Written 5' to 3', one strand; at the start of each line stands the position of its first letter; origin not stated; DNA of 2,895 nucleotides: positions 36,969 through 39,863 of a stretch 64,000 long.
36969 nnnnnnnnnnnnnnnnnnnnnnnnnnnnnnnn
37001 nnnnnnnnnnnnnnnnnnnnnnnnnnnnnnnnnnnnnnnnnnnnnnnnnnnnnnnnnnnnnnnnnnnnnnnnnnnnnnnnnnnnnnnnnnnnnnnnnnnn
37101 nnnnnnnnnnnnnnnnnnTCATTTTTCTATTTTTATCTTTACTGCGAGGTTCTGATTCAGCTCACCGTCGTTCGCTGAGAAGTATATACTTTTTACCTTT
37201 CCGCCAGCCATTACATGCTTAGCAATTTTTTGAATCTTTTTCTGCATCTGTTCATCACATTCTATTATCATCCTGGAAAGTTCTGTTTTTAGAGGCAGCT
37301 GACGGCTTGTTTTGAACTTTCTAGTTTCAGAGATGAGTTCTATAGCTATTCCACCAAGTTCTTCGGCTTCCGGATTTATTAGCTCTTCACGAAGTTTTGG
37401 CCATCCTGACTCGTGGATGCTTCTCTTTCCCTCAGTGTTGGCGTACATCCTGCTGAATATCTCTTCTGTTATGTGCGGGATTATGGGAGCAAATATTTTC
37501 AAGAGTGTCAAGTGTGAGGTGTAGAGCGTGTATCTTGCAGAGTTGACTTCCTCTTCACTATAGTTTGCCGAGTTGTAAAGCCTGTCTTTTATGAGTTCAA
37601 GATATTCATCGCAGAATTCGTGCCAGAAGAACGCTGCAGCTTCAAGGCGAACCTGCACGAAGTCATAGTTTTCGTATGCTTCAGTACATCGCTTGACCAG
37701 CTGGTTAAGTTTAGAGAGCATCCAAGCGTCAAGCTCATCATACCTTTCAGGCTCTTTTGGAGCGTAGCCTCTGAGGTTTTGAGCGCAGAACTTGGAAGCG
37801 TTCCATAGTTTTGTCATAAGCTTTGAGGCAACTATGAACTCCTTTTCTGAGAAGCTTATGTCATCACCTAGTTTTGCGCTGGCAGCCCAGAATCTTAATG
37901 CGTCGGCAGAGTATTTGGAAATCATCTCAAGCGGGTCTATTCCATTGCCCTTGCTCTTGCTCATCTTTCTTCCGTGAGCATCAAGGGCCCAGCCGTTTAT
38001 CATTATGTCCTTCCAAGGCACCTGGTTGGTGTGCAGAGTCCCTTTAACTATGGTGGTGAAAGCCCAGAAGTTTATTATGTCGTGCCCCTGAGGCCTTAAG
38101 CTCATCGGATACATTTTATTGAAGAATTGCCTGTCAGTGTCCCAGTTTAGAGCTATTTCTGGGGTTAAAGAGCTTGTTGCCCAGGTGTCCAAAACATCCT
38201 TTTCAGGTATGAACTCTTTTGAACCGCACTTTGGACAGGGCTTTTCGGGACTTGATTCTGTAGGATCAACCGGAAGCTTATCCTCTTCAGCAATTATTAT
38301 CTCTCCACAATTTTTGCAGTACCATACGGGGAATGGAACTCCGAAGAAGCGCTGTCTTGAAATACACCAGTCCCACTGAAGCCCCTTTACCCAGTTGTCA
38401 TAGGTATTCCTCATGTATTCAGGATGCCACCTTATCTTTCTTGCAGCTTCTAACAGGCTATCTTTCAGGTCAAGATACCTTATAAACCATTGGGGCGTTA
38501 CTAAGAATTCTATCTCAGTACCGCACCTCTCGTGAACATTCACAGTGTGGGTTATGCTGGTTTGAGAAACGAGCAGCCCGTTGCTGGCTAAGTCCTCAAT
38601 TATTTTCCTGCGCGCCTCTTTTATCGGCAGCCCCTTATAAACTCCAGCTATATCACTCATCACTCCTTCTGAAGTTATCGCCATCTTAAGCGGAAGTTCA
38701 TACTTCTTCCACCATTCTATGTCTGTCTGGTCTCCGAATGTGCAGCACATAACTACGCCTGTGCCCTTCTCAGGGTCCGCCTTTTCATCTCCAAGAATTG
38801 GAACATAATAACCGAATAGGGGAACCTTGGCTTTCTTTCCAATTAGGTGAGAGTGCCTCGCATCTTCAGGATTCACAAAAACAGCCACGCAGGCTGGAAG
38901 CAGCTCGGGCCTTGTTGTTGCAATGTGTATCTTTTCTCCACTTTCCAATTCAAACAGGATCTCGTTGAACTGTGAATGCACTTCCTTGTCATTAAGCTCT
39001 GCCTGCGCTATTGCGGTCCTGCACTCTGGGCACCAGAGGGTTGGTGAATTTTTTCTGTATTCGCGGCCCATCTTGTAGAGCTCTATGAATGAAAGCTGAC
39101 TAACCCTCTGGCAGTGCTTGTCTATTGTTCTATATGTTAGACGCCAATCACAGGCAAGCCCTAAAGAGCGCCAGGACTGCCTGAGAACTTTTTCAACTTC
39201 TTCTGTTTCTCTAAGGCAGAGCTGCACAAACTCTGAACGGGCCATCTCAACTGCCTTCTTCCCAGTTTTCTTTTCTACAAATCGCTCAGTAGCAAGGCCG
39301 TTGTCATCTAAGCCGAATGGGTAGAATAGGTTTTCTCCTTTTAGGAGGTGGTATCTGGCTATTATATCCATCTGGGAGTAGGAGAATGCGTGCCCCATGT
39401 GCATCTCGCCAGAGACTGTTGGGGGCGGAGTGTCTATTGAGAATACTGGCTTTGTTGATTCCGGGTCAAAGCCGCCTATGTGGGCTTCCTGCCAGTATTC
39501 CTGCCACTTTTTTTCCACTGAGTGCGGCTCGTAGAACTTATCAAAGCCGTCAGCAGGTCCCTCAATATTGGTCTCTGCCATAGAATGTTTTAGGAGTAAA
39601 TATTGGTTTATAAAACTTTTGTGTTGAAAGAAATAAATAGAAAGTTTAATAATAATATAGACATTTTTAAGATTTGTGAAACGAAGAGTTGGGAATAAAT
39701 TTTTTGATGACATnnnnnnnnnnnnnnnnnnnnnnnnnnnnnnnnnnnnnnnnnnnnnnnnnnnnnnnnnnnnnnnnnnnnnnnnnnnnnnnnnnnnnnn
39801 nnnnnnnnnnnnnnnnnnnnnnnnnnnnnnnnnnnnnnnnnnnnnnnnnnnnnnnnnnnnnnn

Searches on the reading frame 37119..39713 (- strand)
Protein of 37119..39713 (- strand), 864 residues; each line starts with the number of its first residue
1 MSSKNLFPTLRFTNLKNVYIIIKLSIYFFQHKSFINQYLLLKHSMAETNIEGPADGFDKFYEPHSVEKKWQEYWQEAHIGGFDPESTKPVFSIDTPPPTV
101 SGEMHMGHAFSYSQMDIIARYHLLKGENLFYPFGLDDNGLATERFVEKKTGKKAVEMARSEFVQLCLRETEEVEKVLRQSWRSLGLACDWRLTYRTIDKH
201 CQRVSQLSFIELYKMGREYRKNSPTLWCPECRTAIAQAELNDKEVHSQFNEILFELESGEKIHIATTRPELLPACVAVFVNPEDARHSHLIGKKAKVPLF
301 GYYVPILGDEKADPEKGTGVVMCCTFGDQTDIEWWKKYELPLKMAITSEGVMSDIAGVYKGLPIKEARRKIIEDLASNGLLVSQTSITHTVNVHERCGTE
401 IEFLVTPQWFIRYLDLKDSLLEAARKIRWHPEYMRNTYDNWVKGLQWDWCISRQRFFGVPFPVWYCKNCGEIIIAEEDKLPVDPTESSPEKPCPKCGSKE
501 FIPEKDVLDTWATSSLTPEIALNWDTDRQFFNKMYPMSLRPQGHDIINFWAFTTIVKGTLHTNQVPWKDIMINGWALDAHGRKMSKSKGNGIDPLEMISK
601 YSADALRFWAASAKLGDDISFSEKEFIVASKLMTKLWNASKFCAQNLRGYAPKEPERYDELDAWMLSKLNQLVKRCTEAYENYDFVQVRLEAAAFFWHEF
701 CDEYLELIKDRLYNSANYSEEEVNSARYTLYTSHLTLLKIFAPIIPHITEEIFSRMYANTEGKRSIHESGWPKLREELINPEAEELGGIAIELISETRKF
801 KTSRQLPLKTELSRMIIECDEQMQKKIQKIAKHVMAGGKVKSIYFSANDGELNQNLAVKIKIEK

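Call 66: search_protein_families(library=pfam, proteins=[window:37119-39713:-], max_evalue=0.0001)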
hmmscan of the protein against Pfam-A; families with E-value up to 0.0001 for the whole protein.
window:37119-39713:- (864 aa): 5 families
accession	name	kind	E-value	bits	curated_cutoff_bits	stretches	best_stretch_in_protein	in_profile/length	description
PF00133.28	tRNA-synt_1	-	5.8e-98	328.8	22.7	1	70-622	2-414/414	tRNA synthetases class I (I, L, M and V)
PF08264.19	Anticodon_1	-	1.9e-39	135.3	25.1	1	662-813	1-145/148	Anticodon-binding domain of tRNA ligase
PF09334.17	tRNA-synt_1g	-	2.9e-20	72.8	20.1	2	543-636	289-383/391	tRNA synthetases class I (M)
PF01406.26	tRNA-synt_1e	-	1.2e-06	28.6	27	0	571-627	242-297/301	tRNA synthetases class I (C) catalytic domain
PF13603.12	tRNA-synt_1_2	-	6.2e-06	26.3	25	0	291-352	85-146/185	Leucyl-tRNA synthetase, editing domain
